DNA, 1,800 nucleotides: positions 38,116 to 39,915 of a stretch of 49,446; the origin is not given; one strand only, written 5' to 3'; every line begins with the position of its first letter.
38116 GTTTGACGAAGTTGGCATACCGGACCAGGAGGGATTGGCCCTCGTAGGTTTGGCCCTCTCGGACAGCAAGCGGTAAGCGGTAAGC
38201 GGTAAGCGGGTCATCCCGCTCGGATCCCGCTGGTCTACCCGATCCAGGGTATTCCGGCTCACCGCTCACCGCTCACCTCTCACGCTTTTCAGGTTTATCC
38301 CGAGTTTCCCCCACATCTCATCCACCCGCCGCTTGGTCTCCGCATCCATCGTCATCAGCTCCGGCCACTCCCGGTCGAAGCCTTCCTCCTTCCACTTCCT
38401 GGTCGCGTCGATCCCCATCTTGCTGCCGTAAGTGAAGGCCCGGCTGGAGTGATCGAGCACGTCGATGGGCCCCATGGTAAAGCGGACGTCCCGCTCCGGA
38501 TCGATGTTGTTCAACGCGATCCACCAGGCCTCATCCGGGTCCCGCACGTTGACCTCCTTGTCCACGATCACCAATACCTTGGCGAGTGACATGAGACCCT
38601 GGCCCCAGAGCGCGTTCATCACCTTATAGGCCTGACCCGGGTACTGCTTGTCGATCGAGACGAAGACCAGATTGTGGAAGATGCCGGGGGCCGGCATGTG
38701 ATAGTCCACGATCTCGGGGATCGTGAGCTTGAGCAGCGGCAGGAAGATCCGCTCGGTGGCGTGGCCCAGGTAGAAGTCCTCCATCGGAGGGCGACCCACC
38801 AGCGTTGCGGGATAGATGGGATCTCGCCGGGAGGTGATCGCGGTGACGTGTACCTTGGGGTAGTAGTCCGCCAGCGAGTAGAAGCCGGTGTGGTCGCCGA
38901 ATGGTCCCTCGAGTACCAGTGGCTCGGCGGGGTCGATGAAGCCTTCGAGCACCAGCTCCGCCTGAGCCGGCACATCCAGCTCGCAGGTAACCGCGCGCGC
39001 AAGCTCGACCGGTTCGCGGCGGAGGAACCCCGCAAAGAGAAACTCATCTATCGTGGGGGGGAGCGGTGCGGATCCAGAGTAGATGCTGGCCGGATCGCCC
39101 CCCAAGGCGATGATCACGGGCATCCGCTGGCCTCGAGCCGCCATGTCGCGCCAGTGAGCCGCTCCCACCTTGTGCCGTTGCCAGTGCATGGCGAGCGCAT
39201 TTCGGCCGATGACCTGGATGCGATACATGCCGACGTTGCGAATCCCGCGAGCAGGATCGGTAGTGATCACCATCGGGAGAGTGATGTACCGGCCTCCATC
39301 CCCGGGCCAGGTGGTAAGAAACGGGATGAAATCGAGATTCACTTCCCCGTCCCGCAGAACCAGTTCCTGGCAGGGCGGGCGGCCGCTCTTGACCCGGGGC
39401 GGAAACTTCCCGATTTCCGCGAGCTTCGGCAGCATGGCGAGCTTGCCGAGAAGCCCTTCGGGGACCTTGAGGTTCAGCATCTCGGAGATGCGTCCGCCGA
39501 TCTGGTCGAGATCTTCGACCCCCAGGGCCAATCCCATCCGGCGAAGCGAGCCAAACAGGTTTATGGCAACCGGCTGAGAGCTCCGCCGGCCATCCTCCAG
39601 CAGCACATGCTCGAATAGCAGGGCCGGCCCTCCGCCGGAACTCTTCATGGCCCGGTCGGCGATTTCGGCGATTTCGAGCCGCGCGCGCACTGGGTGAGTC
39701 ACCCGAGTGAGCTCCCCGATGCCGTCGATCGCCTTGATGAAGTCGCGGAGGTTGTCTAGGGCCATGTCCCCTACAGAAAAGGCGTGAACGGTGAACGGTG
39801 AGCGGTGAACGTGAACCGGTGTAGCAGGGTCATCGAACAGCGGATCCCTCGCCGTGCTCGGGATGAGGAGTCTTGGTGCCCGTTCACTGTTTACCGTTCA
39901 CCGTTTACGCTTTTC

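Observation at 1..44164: Dispersed family of inverted repeats whose arms are short tandem arrays (at least 8 copies in 49 kb), with arm-to-arm covariation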

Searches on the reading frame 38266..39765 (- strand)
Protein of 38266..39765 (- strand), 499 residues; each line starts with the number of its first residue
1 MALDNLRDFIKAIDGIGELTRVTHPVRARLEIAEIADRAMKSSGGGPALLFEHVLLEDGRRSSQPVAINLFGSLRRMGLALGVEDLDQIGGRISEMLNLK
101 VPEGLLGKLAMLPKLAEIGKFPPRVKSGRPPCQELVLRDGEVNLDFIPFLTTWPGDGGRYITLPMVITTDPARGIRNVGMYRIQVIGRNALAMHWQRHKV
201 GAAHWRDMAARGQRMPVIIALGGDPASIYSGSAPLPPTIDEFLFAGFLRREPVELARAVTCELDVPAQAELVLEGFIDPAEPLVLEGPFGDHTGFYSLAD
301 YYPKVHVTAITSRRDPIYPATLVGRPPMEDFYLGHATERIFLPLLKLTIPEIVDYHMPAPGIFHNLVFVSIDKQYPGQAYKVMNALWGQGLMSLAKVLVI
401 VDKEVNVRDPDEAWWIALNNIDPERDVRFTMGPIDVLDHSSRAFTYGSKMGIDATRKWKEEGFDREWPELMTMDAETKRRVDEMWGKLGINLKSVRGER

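Call 8: search_protein_families(library=pfam, proteins=[window:38266-39765:-])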
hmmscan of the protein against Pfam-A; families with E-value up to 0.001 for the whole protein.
window:38266-39765:- (499 aa): 3 families
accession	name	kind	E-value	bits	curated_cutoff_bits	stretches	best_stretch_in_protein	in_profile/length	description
PF01977.22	UbiD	-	7.3e-77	257.6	23.3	1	125-326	3-206/206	3-octaprenyl-4-hydroxybenzoate carboxy-lyase Rift-related domain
PF20696.2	UbiD_C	-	5.4e-43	146.5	24.2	1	332-454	2-127/127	3-octaprenyl-4-hydroxybenzoate carboxy-lyase C-terminal domain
PF20695.2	UbiD_N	-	9.8e-20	70.9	24.3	1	16-91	7-76/78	3-octaprenyl-4-hydroxybenzoate carboxy-lyase N-terminal domain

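Call 10: find_related_loci(query=window:38266-39765:-, collection=genome_contigs, flank=10000)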
Query window:38266-39765:- (499 aa) in genome_contigs; peptide patterns used: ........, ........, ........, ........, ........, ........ (x = any residue, [..] = any of these).
600 stretches matched a pattern (row limit reached: there are more); 577 encode a relative of the query (tblastn E <= 1e-3); the best 80 are kept; 80 distinct loci.
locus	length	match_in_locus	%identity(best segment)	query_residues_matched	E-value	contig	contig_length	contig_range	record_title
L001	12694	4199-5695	91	1-499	0e+0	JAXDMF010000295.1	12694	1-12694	MAG: Gemmatimonadales bacterium isolate BP_635 scaffold_3993856, whole genome shotgun sequence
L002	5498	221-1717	91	1-499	0e+0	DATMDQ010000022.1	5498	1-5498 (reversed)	MAG TPA_asm: Gemmatimonadales bacterium isolate SMAG_U13412 k141_414528, whole genome shotgun sequence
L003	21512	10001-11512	90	1-497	0e+0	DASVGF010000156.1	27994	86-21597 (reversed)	MAG TPA_asm: Gemmatimonadales bacterium isolate SMAG_U2108 k141_588193, whole genome shotgun sequence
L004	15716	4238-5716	91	1-493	0e+0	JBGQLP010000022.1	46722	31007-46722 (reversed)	MAG: Gemmatimonadota bacterium isolate OBJ2_061818_050_35 k141_2599919_length_46722_cov_13.0672, whole genome shotgun se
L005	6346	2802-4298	91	1-499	0e+0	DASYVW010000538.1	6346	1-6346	MAG TPA_asm: Gemmatimonadales bacterium isolate SMAG_U6264 k141_68358, whole genome shotgun sequence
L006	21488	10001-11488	90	1-496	0e+0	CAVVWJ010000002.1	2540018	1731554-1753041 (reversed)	MAG: uncultured Gemmatimonadales bacterium isolate MFD07737.bin.1.47 genome assembly, contig: contig_38, whole genome sh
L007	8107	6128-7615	90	1-496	0e+0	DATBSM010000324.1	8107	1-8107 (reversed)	MAG TPA_asm: Gemmatimonadales bacterium isolate SMAG_U4157 k141_36329, whole genome shotgun sequence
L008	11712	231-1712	89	1-494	0e+0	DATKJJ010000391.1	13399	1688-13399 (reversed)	MAG TPA_asm: Gemmatimonadales bacterium isolate SMAG_U14627 k141_685537, whole genome shotgun sequence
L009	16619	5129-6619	88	1-497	0e+0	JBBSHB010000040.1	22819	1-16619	MAG: Gemmatimonadales bacterium isolate LS2_sbin.56 LS2_sbin.56_K_36581_L_22819_cov_45.7972, whole genome shotgun sequen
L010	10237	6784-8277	88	1-498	0e+0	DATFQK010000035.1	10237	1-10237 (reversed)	MAG TPA_asm: Gemmatimonadales bacterium isolate SMAG_U9327 k141_1769292, whole genome shotgun sequence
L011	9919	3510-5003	88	1-498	0e+0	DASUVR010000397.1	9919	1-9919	MAG TPA_asm: Gemmatimonadales bacterium isolate SMAG_U1820 k141_1723199, whole genome shotgun sequence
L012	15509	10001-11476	89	1-492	0e+0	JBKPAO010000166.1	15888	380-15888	MAG: Gemmatimonadota bacterium isolate GB_HAYS_MAG_00001 GB_HAYS_000000835357, whole genome shotgun sequence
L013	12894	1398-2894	87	1-498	0e+0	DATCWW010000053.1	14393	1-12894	MAG TPA_asm: Gemmatimonadales bacterium isolate SMAG_U7421 k141_814379, whole genome shotgun sequence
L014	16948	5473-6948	87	1-492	0e+0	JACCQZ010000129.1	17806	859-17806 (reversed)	MAG: Gemmatimonadales bacterium isolate MGR_bin9 SD2897-2912_k127_5669156, whole genome shotgun sequence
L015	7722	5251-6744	87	1-499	0e+0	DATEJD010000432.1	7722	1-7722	MAG TPA_asm: Gemmatimonadales bacterium isolate SMAG_U8855 k141_252470, whole genome shotgun sequence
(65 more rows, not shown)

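Call 56: find_related_loci(query=window:38266-39765:-, collection=metagenome_contigs, flank=6500)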
Query window:38266-39765:- (499 aa) in metagenome_contigs; peptide patterns used: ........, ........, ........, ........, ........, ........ (x = any residue, [..] = any of these).
600 stretches matched a pattern (row limit reached: there are more); 566 encode a relative of the query (tblastn E <= 1e-3); the best 80 are kept; 80 distinct loci.
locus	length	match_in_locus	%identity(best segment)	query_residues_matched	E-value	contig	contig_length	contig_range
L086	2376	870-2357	90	1-496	0e+0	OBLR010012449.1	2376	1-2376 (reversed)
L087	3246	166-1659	90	1-499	0e+0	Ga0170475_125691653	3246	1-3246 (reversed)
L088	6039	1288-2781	88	1-498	0e+0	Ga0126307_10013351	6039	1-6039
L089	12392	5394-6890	87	1-498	0e+0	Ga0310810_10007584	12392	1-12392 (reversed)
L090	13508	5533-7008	87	2-493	0e+0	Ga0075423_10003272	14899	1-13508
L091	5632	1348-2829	85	1-494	0e+0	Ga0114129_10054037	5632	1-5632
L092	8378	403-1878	83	1-492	0e+0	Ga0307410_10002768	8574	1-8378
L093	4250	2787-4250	86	1-488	0e+0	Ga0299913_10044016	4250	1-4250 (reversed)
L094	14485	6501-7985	82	1-499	0e+0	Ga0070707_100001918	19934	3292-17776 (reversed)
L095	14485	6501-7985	82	1-499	0e+0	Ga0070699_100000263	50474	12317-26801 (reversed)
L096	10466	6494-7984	81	1-497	0e+0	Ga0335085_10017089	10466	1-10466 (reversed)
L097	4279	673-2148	81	1-492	0e+0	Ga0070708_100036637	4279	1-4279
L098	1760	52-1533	81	1-494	0e+0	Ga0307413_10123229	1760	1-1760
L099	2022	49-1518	80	1-490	0e+0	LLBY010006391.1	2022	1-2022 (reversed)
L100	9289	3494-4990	80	1-497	0e+0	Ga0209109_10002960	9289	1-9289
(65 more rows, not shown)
